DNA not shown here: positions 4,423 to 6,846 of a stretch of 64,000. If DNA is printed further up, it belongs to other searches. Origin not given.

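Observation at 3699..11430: Orphan short glycyl-radical enzyme and activase in a five-gene operon with a secreted GH-like lipoprotein, an S24-like protein and a Gfo/Idh/MocA oxidoreductase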

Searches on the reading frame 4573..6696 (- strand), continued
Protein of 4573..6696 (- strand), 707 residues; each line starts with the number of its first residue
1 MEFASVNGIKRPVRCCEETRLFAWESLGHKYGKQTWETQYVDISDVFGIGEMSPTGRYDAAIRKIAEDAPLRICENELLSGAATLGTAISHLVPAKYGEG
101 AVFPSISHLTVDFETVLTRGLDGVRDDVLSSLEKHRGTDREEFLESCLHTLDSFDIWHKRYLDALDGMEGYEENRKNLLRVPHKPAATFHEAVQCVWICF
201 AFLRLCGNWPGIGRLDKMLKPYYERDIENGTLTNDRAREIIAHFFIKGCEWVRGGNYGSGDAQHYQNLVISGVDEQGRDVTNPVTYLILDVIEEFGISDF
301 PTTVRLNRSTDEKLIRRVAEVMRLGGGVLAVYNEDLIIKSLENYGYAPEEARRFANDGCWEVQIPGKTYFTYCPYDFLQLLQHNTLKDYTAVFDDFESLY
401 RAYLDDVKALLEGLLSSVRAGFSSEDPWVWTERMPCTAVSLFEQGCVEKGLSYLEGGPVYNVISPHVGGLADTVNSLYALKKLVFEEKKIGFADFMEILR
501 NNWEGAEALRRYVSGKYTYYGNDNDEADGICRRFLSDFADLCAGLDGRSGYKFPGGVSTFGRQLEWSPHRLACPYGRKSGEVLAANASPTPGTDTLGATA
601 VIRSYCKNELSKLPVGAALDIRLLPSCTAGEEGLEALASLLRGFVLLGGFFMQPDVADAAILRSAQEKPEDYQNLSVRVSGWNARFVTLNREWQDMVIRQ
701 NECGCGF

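Call 25: search_protein_families(library=pfam, alignment_id=A1, max_evalue=0.00001)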
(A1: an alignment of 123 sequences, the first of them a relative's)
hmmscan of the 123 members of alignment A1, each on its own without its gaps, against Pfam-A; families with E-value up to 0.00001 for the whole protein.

A. member 1, L002:1678-2379:- (234 aa): 2 families
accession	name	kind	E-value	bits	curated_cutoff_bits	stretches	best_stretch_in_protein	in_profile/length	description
PF00005.33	ABC_tran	-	6.9e-28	98.4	25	1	18-160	2-136/137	ABC transporter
PF13304.12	AAA_21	-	1e-13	52.5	27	1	127-190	232-298/304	AAA domain, putative AbiEii toxin, Type IV TA system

B. families by the number of members that match (of 123 scanned): 126 families (the first 25 are shown)
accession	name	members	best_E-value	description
PF01554.23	MatE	4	5.7e-47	MatE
PF01408.29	GFO_IDH_MocA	4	2.1e-12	Oxidoreductase family, NAD-binding Rossmann fold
PF00149.33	Metallophos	4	4.6e-11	Calcineurin-like phosphoesterase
PF22725.1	GFO_IDH_MocA_C3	4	2.5e-08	GFO/IDH/MocA C-terminal domain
PF12831.13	FAD_oxidored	3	2.7e-117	FAD dependent oxidoreductase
PF00455.28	DeoRC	3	4.3e-38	DeoR C terminal sensor domain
PF00702.32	Hydrolase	3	2.7e-31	haloacid dehalogenase-like hydrolase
PF08220.18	HTH_DeoR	3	3.9e-17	DeoR-like helix-turn-helix domain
PF13649.12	Methyltransf_25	3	1.3e-15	Methyltransferase domain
PF01266.30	DAO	3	3.5e-08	FAD dependent oxidoreductase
PF13450.12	NAD_binding_8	3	5.5e-08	NAD(P)-binding Rossmann-like domain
PF00122.25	E1-E2_ATPase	2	3e-58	E1-E2 ATPase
PF02826.25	2-Hacid_dh_C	2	3.4e-44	D-isomer specific 2-hydroxyacid dehydrogenase, NAD binding domain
PF00892.27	EamA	2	6.7e-37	EamA-like transporter family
PF08245.18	Mur_ligase_M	2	5.7e-34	Mur ligase middle domain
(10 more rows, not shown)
